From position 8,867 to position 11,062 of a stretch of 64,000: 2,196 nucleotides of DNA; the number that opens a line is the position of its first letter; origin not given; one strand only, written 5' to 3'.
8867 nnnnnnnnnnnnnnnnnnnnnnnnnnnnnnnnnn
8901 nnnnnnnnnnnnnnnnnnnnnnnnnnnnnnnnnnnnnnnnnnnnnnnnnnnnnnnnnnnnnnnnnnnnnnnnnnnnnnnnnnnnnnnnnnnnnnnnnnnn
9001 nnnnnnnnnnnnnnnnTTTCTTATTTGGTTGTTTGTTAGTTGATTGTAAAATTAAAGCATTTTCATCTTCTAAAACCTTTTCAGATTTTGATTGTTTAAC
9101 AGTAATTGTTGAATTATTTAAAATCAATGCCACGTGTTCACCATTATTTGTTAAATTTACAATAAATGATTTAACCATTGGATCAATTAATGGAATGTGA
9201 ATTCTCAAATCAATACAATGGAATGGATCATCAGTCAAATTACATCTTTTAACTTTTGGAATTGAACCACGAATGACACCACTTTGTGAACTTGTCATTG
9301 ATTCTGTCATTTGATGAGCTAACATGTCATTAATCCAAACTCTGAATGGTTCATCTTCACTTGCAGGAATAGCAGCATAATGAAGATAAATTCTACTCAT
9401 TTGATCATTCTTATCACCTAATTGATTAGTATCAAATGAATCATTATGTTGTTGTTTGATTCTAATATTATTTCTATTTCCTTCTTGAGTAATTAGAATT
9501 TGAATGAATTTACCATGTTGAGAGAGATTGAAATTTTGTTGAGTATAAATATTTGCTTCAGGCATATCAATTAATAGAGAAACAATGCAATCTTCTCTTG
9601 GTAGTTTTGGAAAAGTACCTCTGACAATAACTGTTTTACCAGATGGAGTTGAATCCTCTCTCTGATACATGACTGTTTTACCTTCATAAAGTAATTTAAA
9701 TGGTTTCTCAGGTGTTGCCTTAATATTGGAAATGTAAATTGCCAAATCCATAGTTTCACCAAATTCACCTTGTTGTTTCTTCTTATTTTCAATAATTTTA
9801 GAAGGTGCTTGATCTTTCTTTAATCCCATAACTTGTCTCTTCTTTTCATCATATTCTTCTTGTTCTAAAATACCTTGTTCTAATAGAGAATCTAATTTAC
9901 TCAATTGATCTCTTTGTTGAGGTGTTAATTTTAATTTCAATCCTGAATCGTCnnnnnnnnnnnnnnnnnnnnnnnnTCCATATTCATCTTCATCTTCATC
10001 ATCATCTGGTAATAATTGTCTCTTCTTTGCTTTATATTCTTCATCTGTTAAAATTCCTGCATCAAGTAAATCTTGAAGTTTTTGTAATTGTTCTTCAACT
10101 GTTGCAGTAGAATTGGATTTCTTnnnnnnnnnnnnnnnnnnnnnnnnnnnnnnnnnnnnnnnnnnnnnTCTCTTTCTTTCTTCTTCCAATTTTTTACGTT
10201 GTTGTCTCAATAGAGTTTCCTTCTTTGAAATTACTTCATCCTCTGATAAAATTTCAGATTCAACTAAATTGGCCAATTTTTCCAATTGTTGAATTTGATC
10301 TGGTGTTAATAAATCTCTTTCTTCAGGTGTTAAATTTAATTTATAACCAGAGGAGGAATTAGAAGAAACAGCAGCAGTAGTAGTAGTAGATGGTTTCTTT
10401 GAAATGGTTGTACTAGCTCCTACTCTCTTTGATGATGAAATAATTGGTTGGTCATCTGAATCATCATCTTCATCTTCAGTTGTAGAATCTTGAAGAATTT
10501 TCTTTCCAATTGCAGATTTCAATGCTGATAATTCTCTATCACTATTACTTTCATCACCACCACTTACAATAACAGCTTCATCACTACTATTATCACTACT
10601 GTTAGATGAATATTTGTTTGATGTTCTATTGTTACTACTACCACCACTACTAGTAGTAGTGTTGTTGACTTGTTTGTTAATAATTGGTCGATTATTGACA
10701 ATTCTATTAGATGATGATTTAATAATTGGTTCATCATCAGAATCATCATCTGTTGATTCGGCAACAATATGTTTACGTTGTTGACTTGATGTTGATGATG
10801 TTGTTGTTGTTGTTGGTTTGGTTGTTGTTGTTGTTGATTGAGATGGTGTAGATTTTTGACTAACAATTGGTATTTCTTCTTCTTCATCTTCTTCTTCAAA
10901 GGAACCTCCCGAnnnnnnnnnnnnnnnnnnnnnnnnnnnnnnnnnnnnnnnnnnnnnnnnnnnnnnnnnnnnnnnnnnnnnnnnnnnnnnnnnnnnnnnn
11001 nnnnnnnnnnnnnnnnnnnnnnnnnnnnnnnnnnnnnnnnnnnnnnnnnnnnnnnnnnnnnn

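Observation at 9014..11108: Protein with four SHOCT-like motifs (one split by an intron) fused to an unknown 300-aa domain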

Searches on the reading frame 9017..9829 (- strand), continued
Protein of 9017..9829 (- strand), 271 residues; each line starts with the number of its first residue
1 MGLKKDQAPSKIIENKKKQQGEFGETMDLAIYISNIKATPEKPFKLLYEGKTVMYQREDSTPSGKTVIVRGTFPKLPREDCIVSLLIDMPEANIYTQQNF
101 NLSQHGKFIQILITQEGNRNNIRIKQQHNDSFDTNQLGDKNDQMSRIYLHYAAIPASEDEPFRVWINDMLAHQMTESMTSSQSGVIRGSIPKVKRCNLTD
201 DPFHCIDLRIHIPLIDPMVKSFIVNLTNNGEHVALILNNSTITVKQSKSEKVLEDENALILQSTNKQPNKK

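Call 58: search_protein_families(library=pfam, proteins=[P0021, P0030, P0020, P0023, P0037, P0019, P0029, P0033, P0034, P0007], max_evalue=0.001)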
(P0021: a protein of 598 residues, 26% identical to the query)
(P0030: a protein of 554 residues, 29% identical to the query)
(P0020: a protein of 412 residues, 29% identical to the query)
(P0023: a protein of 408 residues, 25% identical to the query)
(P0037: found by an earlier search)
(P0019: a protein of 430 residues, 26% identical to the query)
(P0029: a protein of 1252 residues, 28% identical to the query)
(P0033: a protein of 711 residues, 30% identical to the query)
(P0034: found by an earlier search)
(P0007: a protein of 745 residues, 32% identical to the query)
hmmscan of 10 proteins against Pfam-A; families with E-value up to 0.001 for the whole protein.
P0021 (598 aa): 1 family
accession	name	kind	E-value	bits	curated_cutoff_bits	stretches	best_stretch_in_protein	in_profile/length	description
PF00168.36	C2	-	4.2e-10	40.2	22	1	4-94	3-104/104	C2 domain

P0030 (554 aa): 2 families
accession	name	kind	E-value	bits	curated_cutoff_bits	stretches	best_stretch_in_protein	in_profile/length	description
PF09851.14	SHOCT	-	1.3e-18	66.5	27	2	522-549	1-28/28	Short C-terminal domain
PF05120.17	GvpG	-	0.00094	19.7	30.6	0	522-549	35-62/67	Gas vesicle protein G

P0020 (412 aa): 0 families

P0023 (408 aa): 0 families

P0037 (432 aa): 0 families

P0019 (430 aa): 1 family
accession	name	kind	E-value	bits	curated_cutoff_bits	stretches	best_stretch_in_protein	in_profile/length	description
PF09851.14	SHOCT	-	1.4e-09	37.9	27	1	403-428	3-28/28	Short C-terminal domain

P0029 (1252 aa): 8 families
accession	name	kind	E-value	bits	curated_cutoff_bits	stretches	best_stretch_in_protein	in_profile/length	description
PF13306.12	LRR_5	-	5e-207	676.6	27.7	7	276-403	2-126/127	BspA type Leucine rich repeat region (6 copies)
PF13855.12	LRR_8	-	3.7e-43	145.5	27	3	134-177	11-55/61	Leucine rich repeat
PF18962.6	Por_Secre_tail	-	1.3e-11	45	27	1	1188-1250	2-74/75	Secretion system C-terminal sorting domain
PF21083.2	ZapC_N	-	3.6e-09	37.1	27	0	806-856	15-65/88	Cell-division protein ZapC, N-terminal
PF12799.13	LRR_4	-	1.8e-07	31.6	27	0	379-415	2-39/44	Leucine Rich repeats (2 copies)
PF23952.1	LRR_EndoS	-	4.6e-06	27.3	27.9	0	433-503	45-116/116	Endo-beta-N-acetylglucosaminidase EndoS LRR domain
PF25095.1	C2H2-zf_KIN17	-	3.3e-05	24.5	27.7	0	777-789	7-19/30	KIN17 C2H2-type zinc finger domain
PF17813.7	RET_CLD4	-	0.00061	20.2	25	0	412-459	17-60/105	RET Cadherin like domain 4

P0033 (711 aa): 6 families
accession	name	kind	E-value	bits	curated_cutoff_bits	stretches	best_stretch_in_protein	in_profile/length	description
PF18962.6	Por_Secre_tail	-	1e-14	55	27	1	636-708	1-74/75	Secretion system C-terminal sorting domain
PF18998.6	Flg_new_2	-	8.3e-09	35.7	23.6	1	155-214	7-72/73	Divergent InlB B-repeat domain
PF16706.11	Izumo-Ig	-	4e-06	27.1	26.7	0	212-265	33-87/88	Izumo-like Immunoglobulin domain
PF25095.1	C2H2-zf_KIN17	-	8.4e-05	23.2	27.7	0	275-287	7-19/30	KIN17 C2H2-type zinc finger domain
PF00129.23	MHC_I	-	0.00011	22.2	28.3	0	232-254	82-102/179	Class I Histocompatibility antigen, domains alpha 1 and 2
PF08896.16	DUF1842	-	0.00057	20.5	23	0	407-466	17-76/113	Domain of unknown function (DUF1842)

P0034 (820 aa): 1 family
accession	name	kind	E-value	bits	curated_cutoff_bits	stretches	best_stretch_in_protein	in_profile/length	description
PF09851.14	SHOCT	-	2.5e-05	24.3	27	1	795-819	4-28/28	Short C-terminal domain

P0007 (745 aa): 0 families
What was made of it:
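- One family member fuses the beta units to a C2 domain (call 58). One family member has an N-terminal C2 domain (call 58).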

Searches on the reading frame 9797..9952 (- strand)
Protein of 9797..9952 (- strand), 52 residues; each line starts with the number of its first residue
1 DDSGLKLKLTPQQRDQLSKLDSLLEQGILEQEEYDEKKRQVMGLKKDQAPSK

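Call 7: search_protein_families(library=pfam, proteins=[window:9797-9952:-], max_evalue=10)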
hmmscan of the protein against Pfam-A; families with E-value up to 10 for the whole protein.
seq(52 aa): 5 families
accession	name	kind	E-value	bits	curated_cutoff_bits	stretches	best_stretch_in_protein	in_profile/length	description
PF09851.14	SHOCT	-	4.5e-08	33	27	1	15-41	1-27/28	Short C-terminal domain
PF05120.17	GvpG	-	0.019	15.6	30.6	1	14-41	34-61/67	Gas vesicle protein G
PF00619.27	CARD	-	0.024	15.1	23.9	1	20-42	22-42/85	Caspase recruitment domain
PF08044.16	DUF1707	-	0.059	13.8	27.6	1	17-42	12-37/53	DUF1707 SHOCT-like domain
PF20612.3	SHOCT_2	-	0.062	13.9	24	1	19-36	18-35/53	SHOCT domain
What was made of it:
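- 9827..9910 (-): SHOCT motif 4 (aa 372-399, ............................). PF09851 scores 33.0 bits alone (call 7).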

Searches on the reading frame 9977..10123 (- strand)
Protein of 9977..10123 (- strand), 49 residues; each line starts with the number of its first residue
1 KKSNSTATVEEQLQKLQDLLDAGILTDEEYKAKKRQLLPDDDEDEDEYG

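Call 7: search_protein_families(library=pfam, proteins=[window:9977-10123:-], max_evalue=10)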
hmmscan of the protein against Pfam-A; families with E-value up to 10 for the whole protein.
seq(49 aa): 5 families
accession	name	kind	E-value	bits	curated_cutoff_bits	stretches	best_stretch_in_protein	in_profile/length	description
PF09851.14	SHOCT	-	5.2e-10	39.2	27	1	11-38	1-28/28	Short C-terminal domain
PF05120.17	GvpG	-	7.8e-06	26.4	30.6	1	4-38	28-62/67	Gas vesicle protein G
PF02413.22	Caudo_TAP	-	0.0091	16.6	22.1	1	1-31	71-101/131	Caudovirales tail fibre assembly protein, lambda gpK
PF06464.16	DMAP_binding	-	0.024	15.9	27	1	9-38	9-38/111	DMAP1-binding Domain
PF20612.3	SHOCT_2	-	0.12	13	24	1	15-31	18-34/53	SHOCT domain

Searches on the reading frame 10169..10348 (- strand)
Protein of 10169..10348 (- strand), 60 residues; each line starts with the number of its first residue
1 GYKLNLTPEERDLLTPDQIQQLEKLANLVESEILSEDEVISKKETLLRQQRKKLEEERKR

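Call 7: search_protein_families(library=pfam, proteins=[window:10169-10348:-], max_evalue=10)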
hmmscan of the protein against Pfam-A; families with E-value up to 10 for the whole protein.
seq(60 aa): 0 families

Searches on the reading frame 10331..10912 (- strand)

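Call 7: search_protein_families(library=pfam, proteins=[window:10331-10912:-], max_evalue=10)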
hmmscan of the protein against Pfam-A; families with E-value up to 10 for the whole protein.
seq(194 aa): 2 families
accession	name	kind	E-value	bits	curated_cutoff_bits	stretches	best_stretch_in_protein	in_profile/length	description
PF12196.13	hNIFK_binding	-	0.058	13.3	25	1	45-65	18-38/40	FHA Ki67 binding domain of hNIFK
PF21823.1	MUCL1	-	1.2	9.8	35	2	21-47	41-66/85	Mucin-like protein 1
